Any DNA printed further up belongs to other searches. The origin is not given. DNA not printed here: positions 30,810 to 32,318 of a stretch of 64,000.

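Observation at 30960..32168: Stand-alone EF-Tu/SelB-like GTPase paralog with substituted catalytic and guanine-specificity residues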

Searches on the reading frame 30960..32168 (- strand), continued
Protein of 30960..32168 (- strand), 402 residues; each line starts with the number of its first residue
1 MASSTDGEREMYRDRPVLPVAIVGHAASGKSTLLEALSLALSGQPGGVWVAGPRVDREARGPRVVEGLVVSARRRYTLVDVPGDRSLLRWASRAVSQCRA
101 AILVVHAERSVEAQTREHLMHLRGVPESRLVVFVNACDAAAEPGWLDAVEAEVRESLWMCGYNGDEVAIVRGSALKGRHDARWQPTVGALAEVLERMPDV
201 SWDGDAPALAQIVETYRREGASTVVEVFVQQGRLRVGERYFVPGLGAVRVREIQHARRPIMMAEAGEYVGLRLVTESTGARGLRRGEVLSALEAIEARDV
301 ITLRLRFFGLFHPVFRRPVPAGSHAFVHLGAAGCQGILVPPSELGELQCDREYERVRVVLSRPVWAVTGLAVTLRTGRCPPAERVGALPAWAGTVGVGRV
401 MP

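Call 6: find_homologous_proteins(query=window:30960-32168:-, max_evalue=0.00001)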
Query window:30960-32168:- (402 aa): 214 proteins with E <= 0.00001 among 8000 candidates; the best 120 are listed.
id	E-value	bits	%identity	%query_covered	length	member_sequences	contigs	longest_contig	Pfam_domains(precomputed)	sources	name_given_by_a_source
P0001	2.1e-259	878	100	100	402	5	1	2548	PF00009.34,PF13191.13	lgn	-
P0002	4.1e-27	113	32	69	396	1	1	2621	PF03143.24,PF00009.34,PF03144.32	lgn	-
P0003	1.2e-26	112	32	69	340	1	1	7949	PF03143.24,PF00009.34,PF03144.32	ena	-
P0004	2.8e-26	110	33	69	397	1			PF03143.24,PF00009.34,PF03144.32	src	-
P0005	5.9e-26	109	31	70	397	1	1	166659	PF03143.24,PF00009.34,PF03144.32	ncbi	-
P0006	7.2e-26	109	32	70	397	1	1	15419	PF03143.24,PF00009.34,PF03144.32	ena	-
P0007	7.3e-26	109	32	70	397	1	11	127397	PF03143.24,PF00009.34,PF03144.32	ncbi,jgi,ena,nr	ncbi:MAG: translation elongation factor Tu [Candidatus Moranbacteria bacterium RIFCSPHIGHO2_02_FULL_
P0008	7.8e-26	109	32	70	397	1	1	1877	PF03143.24,PF00009.34,PF03144.32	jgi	-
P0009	8.0e-26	109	34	70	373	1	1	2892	PF01926.30,PF03143.24,PF00009.34,PF03144.32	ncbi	-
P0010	8.3e-26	109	33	71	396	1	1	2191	PF03143.24,PF00009.34,PF03144.32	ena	-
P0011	1.3e-25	108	32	70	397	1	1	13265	PF03143.24,PF00009.34,PF03144.32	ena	-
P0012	3.4e-25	107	32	69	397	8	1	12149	PF03143.24,PF00009.34,PF03144.32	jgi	-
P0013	3.8e-25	107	32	69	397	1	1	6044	PF03143.24,PF00009.34,PF03144.32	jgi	jgi:elongation factor Tu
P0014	4.5e-25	106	31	71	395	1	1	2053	PF03143.24,PF00009.34,PF03144.32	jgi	jgi:elongation factor Tu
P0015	6.0e-25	106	32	69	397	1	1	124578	PF03143.24,PF00009.34,PF03144.32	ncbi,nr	ncbi:MAG: elongation factor Tu [Candidatus Pacebacteria bacterium]|nr:elongation factor Tu [Candidat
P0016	6.3e-25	106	32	69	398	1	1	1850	PF03143.24,PF00009.34,PF03144.32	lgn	-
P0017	8.2e-25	106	32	69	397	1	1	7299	PF03143.24,PF00009.34,PF03144.32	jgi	jgi:elongation factor Tu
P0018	1.8e-24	105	32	69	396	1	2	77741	PF03143.24,PF00009.34,PF03144.32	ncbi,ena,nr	ncbi:elongation factor Tu [bacterium BMS3Abin15]|nr:elongation factor Tu [bacterium BMS3Abin15]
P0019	2.0e-24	104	31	69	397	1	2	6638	PF03143.24,PF00009.34,PF03144.32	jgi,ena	-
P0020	2.2e-24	104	32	69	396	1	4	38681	PF03143.24,PF00009.34,PF03144.32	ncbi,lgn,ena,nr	ncbi:MAG TPA: elongation factor Tu [Candidatus Moranbacteria bacterium]|nr:elongation factor Tu [Can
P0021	2.8e-24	104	32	69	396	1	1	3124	PF03143.24,PF00009.34,PF03144.32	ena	-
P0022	3.0e-24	104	31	69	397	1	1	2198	PF03143.24,PF00009.34,PF03144.32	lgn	-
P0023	3.3e-24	104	30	69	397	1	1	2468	PF03143.24,PF00009.34,PF03144.32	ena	-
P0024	3.5e-24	104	32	69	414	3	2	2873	PF03143.24,PF00009.34,PF03144.32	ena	-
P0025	3.9e-24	103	31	70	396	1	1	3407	PF03143.24,PF00009.34,PF03144.32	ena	-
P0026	4.0e-24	103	31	72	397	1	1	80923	PF03143.24,PF00009.34,PF03144.32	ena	-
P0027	4.9e-24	103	30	69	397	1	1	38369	PF03143.24,PF00009.34,PF03144.32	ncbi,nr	ncbi:MAG: elongation factor Tu [Candidatus Moranbacteria bacterium]|nr:elongation factor Tu [Candida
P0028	5.2e-24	103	31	72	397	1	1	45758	PF03143.24,PF00009.34,PF03144.32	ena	-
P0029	5.9e-24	103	31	69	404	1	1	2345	PF03143.24,PF00009.34,PF03144.32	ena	-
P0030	6.4e-24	103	31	69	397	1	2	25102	PF03143.24,PF00009.34,PF03144.32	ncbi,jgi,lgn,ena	-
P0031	7.4e-24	102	30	70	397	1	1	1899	PF03143.24,PF00009.34,PF03144.32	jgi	jgi:elongation factor Tu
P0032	8.5e-24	102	31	69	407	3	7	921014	PF03143.24,PF00009.34,PF03144.32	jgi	jgi:elongation factor Tu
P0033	8.6e-24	102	31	69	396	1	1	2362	PF03143.24,PF00009.34,PF03144.32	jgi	-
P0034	9.5e-24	102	28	76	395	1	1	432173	PF03143.24,PF00009.34,PF03144.32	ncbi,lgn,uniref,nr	ncbi:elongation factor Tu [Fructilactobacillus fructivorans]|uniref:elongation factor Tu n=1 Tax=Fru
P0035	1.3e-23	102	31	69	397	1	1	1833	PF03143.24,PF00009.34,PF03144.32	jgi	-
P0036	1.3e-23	102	30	71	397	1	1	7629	PF03143.24,PF00009.34,PF03144.32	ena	-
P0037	1.4e-23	102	30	69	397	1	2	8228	PF03143.24,PF00009.34,PF03144.32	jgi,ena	-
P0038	1.6e-23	101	29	70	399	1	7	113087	PF03143.24,PF00009.34,PF03144.32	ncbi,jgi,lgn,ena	jgi:elongation factor Tu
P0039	2.0e-23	101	31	69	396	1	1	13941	PF03143.24,PF00009.34,PF03144.32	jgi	jgi:elongation factor Tu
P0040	2.3e-23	101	31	69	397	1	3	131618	PF03143.24,PF00009.34,PF03144.32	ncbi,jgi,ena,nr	ncbi:MAG TPA: elongation factor Tu [Candidatus Moranbacteria bacterium]|nr:elongation factor Tu [Can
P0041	2.4e-23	101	30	69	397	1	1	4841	PF03143.24,PF00009.34,PF03144.32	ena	-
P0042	2.7e-23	101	32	69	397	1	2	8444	PF03143.24,PF00009.34,PF03144.32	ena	-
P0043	3.0e-23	100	29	72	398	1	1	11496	PF03143.24,PF00009.34,PF03144.32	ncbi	-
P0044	3.2e-23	100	36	68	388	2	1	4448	PF03143.24,PF00009.34,PF03144.32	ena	-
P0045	4.1e-23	100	30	72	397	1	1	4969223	PF03143.24,PF00009.34,PF03144.32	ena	-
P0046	4.5e-23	100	30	70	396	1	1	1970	PF03143.24,PF00009.34,PF03144.32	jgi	-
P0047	5.7e-23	100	31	69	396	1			PF03143.24,PF00009.34,PF03144.32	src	-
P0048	6.0e-23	99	30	69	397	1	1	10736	PF03143.24,PF00009.34,PF03144.32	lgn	-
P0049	6.4e-23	99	31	69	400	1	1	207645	PF03143.24,PF00009.34,PF03144.32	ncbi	-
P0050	6.7e-23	99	29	70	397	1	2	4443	PF03143.24,PF00009.34,PF03144.32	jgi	jgi:elongation factor Tu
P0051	7.2e-23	99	31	70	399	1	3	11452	PF03143.24,PF00009.34,PF03144.32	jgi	jgi:elongation factor Tu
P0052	8.5e-23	99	34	55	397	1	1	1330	PF03143.24,PF00009.34,PF03144.32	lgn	-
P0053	8.5e-23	99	30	69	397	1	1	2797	PF03143.24,PF00009.34,PF03144.32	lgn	-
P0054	9.0e-23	99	27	77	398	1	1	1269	PF03143.24,PF00009.34,PF03144.32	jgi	jgi:elongation factor Tu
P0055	9.5e-23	99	30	69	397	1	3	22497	PF03143.24,PF00009.34,PF03144.32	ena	-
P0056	1.2e-22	99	30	70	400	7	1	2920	PF03143.24,PF00009.34,PF03144.32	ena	-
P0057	1.2e-22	99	30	69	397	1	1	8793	PF03143.24,PF00009.34,PF03144.32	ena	-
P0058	1.2e-22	99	31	72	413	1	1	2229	PF03143.24,PF00009.34,PF03144.32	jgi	jgi:elongation factor Tu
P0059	1.2e-22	98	31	69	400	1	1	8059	PF03143.24,PF00009.34,PF03144.32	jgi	-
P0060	1.3e-22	98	32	69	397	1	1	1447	PF03143.24,PF00009.34,PF03144.32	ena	-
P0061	1.4e-22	98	32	69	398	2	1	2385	PF03143.24,PF00009.34,PF03144.32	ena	-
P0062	1.4e-22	98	31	69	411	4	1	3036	PF03143.24,PF00009.34,PF03144.32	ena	-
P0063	1.4e-22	98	27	91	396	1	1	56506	PF03143.24,PF00009.34,PF03144.32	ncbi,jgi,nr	ncbi:MAG: elongation factor Tu [Puniceicoccales bacterium]|jgi:elongation factor Tu|nr:elongation fa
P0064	1.5e-22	98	29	70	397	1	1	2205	PF03143.24,PF00009.34,PF03144.32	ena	-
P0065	1.8e-22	98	30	69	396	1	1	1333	PF03143.24,PF00009.34,PF03144.32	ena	-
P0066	1.9e-22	98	31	70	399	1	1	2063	PF03143.24,PF00009.34,PF03144.32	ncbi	-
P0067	2.0e-22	98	30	69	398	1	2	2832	PF03143.24,PF00009.34,PF03144.32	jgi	jgi:elongation factor Tu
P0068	2.0e-22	98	33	69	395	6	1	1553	PF03143.24,PF00009.34,PF03144.32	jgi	-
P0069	2.5e-22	97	29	70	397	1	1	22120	PF03143.24,PF00009.34,PF03144.32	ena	-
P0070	2.7e-22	97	30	69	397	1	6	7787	PF03143.24,PF00009.34,PF03144.32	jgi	jgi:elongation factor Tu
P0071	2.9e-22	97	30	72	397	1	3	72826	PF03143.24,PF00009.34,PF03144.32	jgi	jgi:elongation factor Tu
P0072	3.9e-22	97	30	69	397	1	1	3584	PF03143.24,PF00009.34,PF03144.32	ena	-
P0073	4.3e-22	97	31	69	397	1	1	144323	PF03143.24,PF00009.34,PF03144.32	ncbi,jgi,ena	ncbi:MAG: elongation factor Tu [Parcubacteria group bacterium]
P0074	4.4e-22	97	30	69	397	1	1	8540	PF03143.24,PF00009.34,PF03144.32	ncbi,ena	ncbi:MAG: elongation factor Tu [Patescibacteria group bacterium]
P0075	4.6e-22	97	31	69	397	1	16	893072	PF03143.24,PF00009.34,PF03144.32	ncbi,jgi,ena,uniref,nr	ncbi:translation elongation factor Tu [Candidatus Wolfebacteria bacterium RIFOXYD12_FULL_48_21]|unir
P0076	4.8e-22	97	31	70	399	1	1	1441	PF03143.24,PF00009.34,PF03144.32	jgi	-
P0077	5.1e-22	96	30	70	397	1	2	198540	PF03143.24,PF00009.34,PF03144.32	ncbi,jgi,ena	ncbi:MAG: elongation factor Tu [Parcubacteria group bacterium]|jgi:elongation factor Tu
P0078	5.1e-22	96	32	70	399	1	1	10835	PF03143.24,PF00009.34,PF03144.32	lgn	-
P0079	6.8e-22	96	31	69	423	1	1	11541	PF03143.24,PF00009.34,PF03144.32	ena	-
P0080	6.8e-22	96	31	70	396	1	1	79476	PF03143.24,PF00009.34,PF03144.32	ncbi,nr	ncbi:MAG: elongation factor Tu [Candidatus Moranbacteria bacterium]|nr:elongation factor Tu [Candida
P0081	7.7e-22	96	32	69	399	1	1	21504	PF03143.24,PF00009.34,PF03144.32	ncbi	-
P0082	9.1e-22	96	30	69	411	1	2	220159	PF03143.24,PF00009.34,PF03144.32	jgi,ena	-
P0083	9.4e-22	96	31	62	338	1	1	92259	PF00009.34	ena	-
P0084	9.8e-22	95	27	91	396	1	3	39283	PF03143.24,PF00009.34,PF03144.32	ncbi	ncbi:MAG: elongation factor Tu [Puniceicoccaceae bacterium]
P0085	1.0e-21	95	30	69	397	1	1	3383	PF03143.24,PF00009.34,PF03144.32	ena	-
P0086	1.0e-21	95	31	70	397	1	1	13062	PF03143.24,PF00009.34,PF03144.32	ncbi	-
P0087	1.1e-21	95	31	70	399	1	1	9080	PF03143.24,PF00009.34,PF03144.32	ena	-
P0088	1.2e-21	95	30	69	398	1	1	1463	PF03143.24,PF00009.34,PF03144.32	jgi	jgi:elongation factor Tu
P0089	1.4e-21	95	30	69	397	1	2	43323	PF03143.24,PF00009.34,PF03144.32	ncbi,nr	ncbi:MAG: elongation factor Tu [Candidatus Moranbacteria bacterium]|nr:elongation factor Tu [Candida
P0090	1.4e-21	95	34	55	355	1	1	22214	PF03143.24,PF00009.34,PF03144.32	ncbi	ncbi:MAG: translation elongation factor Tu, partial [Candidatus Moranbacteria bacterium RIFCSPHIGHO2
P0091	1.5e-21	95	30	69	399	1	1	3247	PF03143.24,PF00009.34,PF03144.32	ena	-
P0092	1.5e-21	95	30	69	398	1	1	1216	PF03143.24,PF00009.34,PF03144.32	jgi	jgi:elongation factor Tu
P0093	1.6e-21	95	30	69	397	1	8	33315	PF03143.24,PF00009.34,PF03144.32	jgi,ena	jgi:elongation factor Tu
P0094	1.8e-21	95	29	70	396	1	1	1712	PF03143.24,PF00009.34,PF03144.32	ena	-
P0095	1.9e-21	95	32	70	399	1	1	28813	PF03143.24,PF00009.34,PF03144.32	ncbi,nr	ncbi:MAG: elongation factor Tu [Patescibacteria group bacterium]|nr:elongation factor Tu [Patescibac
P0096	2.0e-21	94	27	91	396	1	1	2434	PF03143.24,PF00009.34,PF03144.32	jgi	jgi:elongation factor Tu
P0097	3.2e-21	94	30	70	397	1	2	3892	PF03143.24,PF00009.34,PF03144.32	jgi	jgi:elongation factor Tu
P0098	3.4e-21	94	29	70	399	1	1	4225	PF03143.24,PF00009.34,PF03144.32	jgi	jgi:elongation factor Tu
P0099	4.1e-21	93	29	69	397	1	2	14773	PF03143.24,PF00009.34,PF03144.32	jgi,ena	-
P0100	4.2e-21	93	30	69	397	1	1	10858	PF03143.24,PF00009.34,PF03144.32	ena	-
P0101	4.5e-21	93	30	69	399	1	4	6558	PF03143.24,PF00009.34,PF03144.32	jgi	jgi:elongation factor Tu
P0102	4.7e-21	93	29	72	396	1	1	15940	PF03143.24,PF00009.34,PF03144.32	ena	-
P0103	4.8e-21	93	31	70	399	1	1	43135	PF03143.24,PF00009.34,PF03144.32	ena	-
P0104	5.1e-21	93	27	91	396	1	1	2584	PF03143.24,PF00009.34,PF03144.32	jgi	jgi:elongation factor Tu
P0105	5.3e-21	93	30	71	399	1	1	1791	PF03143.24,PF00009.34,PF03144.32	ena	-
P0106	5.5e-21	93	30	69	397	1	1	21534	PF03143.24,PF00009.34,PF03144.32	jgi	jgi:elongation factor Tu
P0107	5.8e-21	93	30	69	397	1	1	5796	PF03143.24,PF00009.34,PF03144.32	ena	-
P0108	5.8e-21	93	30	70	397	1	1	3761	PF03143.24,PF00009.34,PF03144.32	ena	-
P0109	6.1e-21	93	30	70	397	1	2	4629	PF03143.24,PF00009.34,PF03144.32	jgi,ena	-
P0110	7.7e-21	93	30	69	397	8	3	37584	PF03143.24,PF00009.34,PF03144.32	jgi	-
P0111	9.3e-21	92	31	70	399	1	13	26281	PF03143.24,PF00009.34,PF03144.32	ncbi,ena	ncbi:MAG: elongation factor Tu [Patescibacteria group bacterium]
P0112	9.5e-21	92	30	71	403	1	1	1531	PF03143.24,PF00009.34,PF03144.32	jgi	-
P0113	9.9e-21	92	30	69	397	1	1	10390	PF03143.24,PF00009.34,PF03144.32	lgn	-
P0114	1.1e-20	92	30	70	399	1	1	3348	PF03143.24,PF00009.34,PF03144.32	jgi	jgi:elongation factor Tu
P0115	1.1e-20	92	32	70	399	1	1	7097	PF03143.24,PF00009.34,PF03144.32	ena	-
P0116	1.1e-20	92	31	58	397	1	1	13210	PF03143.24,PF00009.34,PF03144.32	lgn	-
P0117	1.1e-20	92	27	91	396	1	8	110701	PF03143.24,PF00009.34,PF03144.32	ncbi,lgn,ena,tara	tara:strand:+ start:32060 stop:33250 length:1191 start_codon:yes stop_codon:yes gene_type:complete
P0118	1.2e-20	92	29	76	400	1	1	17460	PF03143.24,PF00009.34,PF03144.32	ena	-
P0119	1.2e-20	92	28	75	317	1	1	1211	PF01926.30,PF00009.34,PF03144.32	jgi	-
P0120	1.2e-20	92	30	69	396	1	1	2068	PF03143.24,PF00009.34,PF03144.32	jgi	jgi:elongation factor Tu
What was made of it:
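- Tried and rejected: Word-indexed homologue search with the single protein (call 6).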

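Call 14: find_encoding_contigs(protein=P0001, flank=10000)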
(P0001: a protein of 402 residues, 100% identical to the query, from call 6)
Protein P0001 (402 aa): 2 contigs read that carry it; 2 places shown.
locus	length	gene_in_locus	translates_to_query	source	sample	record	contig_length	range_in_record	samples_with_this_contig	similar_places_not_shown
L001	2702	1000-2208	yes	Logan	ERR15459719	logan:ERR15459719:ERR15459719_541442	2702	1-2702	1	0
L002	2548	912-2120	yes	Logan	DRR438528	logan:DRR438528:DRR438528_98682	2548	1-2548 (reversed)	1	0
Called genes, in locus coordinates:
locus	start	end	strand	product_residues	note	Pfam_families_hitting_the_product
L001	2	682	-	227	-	?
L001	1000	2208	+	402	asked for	PF13191:AAA_16 (faint), PF00009:GTP_EFTU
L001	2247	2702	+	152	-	?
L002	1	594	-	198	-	?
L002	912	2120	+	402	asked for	PF13191:AAA_16 (faint), PF00009:GTP_EFTU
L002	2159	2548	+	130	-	?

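Call 17: find_related_loci(query=window:30960-32168:-, collection=genome_contigs, flank=10000)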
Query window:30960-32168:- (402 aa) in genome_contigs; peptide patterns used: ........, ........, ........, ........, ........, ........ (x = any residue, [..] = any of these).
206 stretches matched a pattern, but none encodes a relative of the query by tblastn (E <= 1e-3).
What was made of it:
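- Tried and rejected: The single protein found nothing (call 17).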

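Call 18: search_protein_representatives(protein=window:30960-32168:-)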
Query: 402 residues. Proteins with E-value up to 0.001 (for the whole library): 3506; up to 1e-10: 536; up to 1e-30: 15. The best 150 are listed.
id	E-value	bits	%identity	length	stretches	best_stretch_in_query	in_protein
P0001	6.7e-260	878.0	100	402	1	1-402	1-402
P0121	2.0e-65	237.7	42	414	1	11-401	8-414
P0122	2.3e-53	198.0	39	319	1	88-401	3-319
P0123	1.7e-44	168.8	42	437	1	20-400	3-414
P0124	2.6e-40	155.0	36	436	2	13-238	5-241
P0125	1.6e-38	149.1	36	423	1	11-400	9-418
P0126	3.5e-36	141.4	36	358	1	69-400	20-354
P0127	5.0e-36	140.9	36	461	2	73-400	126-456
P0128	3.3e-35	138.1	36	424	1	15-400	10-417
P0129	2.1e-33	132.3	36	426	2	70-401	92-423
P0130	5.4e-33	130.9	31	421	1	8-400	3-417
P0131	3.1e-32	128.4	32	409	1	13-400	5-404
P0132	8.0e-32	127.0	34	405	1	19-377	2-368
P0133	1.9e-31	125.8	35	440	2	70-401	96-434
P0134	2.2e-31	125.6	34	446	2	66-400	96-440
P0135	2.4e-30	122.2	38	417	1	15-400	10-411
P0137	2.3e-29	118.9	37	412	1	16-400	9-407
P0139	9.5e-29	116.9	33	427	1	13-399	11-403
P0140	1.7e-28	116.1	32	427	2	53-400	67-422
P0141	4.5e-28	114.7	34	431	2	72-362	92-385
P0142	5.9e-28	114.3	38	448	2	71-296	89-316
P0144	1.9e-27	112.6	34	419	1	15-379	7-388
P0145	1.6e-26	109.6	31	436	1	13-401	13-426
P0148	2.0e-26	109.3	32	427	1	15-400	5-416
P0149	2.2e-26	109.1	31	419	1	12-400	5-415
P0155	6.1e-24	101.1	35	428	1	16-401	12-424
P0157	2.6e-23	99.0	30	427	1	16-401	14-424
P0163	2.1e-22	96.0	32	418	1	14-400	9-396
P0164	3.0e-22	95.5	31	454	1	15-400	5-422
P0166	4.9e-22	94.8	29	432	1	13-400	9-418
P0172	1.7e-21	93.0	34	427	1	14-401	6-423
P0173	2.0e-21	92.8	34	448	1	14-400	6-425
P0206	1.0e-18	83.9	33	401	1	71-399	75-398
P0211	2.6e-18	82.5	29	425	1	15-398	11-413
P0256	9.9e-17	77.3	38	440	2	77-216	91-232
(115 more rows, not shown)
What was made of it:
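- On Myxococcota His84-less EF-Tu-like family (defined here; not found in NCBIfam or Pfam as its own model): Canonical EF-Tu scores at most 113 bits (calls 6, 18).
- Dozens of full-length relatives score above any canonical EF-Tu (call 18).
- Tried and rejected: The exhaustive HMMER search (call 18) was needed to find the family.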

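Call 22: list_cluster_members(proteins=[P0121, P0123, P0124, P0125, P0128, P0129, P0130, P0131, P0133, P0137])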
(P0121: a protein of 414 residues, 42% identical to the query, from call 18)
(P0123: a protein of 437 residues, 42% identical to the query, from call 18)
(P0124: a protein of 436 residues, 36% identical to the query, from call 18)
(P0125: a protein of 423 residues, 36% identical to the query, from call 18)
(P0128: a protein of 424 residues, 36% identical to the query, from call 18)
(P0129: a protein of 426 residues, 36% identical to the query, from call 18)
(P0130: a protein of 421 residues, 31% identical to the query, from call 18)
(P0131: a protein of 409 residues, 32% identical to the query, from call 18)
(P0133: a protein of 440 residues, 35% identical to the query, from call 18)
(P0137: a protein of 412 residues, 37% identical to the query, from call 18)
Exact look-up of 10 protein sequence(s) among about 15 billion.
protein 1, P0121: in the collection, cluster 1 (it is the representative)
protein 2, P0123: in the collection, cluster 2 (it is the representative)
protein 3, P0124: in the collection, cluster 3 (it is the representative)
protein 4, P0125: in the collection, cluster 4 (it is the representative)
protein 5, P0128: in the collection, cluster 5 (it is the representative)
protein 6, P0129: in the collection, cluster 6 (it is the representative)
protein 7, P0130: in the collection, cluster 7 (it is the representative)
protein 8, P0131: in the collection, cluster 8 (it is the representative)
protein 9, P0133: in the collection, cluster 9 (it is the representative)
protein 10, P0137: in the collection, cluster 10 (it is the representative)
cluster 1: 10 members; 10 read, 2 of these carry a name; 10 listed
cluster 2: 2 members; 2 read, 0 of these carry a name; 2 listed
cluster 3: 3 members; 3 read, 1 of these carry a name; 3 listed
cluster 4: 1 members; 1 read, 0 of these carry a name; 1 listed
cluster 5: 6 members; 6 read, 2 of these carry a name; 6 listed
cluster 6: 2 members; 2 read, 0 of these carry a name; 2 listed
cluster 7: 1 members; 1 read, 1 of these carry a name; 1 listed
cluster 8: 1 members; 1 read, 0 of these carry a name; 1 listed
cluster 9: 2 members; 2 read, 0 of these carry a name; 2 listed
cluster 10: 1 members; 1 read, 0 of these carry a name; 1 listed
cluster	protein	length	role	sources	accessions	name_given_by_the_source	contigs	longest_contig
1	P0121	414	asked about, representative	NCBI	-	-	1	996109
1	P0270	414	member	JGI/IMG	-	elongation factor Tu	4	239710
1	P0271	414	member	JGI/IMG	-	elongation factor Tu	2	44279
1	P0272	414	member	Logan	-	-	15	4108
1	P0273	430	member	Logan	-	-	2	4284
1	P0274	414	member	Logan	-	-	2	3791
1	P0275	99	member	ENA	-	-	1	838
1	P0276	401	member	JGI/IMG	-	-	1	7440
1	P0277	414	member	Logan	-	-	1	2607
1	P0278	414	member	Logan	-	-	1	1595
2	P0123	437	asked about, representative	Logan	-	-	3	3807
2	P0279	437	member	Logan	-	-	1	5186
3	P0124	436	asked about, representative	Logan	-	-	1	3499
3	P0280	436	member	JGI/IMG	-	elongation factor Tu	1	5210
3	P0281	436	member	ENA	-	-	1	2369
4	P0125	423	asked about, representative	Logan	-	-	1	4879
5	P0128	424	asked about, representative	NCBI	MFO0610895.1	MAG: GTP-binding protein [Polyangiales bacterium]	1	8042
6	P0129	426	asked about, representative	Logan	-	-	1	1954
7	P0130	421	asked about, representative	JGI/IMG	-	elongation factor Tu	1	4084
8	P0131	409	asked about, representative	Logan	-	-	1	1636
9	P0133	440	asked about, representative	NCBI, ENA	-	-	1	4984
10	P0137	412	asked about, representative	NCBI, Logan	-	-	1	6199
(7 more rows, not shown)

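Call 23: find_encoding_contigs(protein=P0121, flank=10000, max_places=4)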
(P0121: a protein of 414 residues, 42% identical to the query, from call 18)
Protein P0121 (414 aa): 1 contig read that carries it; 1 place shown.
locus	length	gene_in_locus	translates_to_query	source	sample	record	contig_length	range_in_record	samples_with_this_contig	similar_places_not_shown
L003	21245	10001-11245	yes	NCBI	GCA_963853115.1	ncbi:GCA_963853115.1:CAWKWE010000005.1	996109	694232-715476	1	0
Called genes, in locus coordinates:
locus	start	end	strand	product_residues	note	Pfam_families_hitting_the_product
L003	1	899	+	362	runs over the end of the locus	PF00070:Pyr_redox (faint), PF00890:FAD_binding_2 (faint), PF01266:DAO (weak), PF01494:FAD_binding_3 (weak), PF07992:Pyr_redox_2, PF12831:FAD_oxidored (weak), PF13450:NAD_binding_8, PF01593:Amino_oxidase, +1 more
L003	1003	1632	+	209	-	-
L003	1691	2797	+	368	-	-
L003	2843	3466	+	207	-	-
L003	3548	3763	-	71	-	-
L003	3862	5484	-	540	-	PF11617:Cu-binding_MopE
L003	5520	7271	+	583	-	PF07626:PSD3, PF08811:DUF1800 (faint), PF07637:PSD5, PF07631:PSD4, PF07627:PSCyt3, PF07624:PSD2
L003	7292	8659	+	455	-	PF07586:HXXSHH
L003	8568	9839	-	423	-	PF03781:FGE-sulfatase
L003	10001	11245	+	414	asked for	PF00009:GTP_EFTU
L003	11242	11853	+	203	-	PF13532:2OG-FeII_Oxy_2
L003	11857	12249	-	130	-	PF13442:Cytochrome_CBB3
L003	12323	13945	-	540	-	PF00069:Pkinase, PF07714:PK_Tyr_Ser-Thr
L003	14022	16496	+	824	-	-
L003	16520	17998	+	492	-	PF00069:Pkinase, PF03109:ABC1 (faint), PF07714:PK_Tyr_Ser-Thr, PF01636:APH (faint)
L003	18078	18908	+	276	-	PF25390:WD40_RLD, PF13540:RCC1_2 (weak), PF25384:Alsin_RLD (faint), PF13540:RCC1_2 (weak), PF00415:RCC1, PF13540:RCC1_2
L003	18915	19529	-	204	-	PF09335:VTT_dom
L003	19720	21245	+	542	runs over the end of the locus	PF03349:Toluene_X (faint)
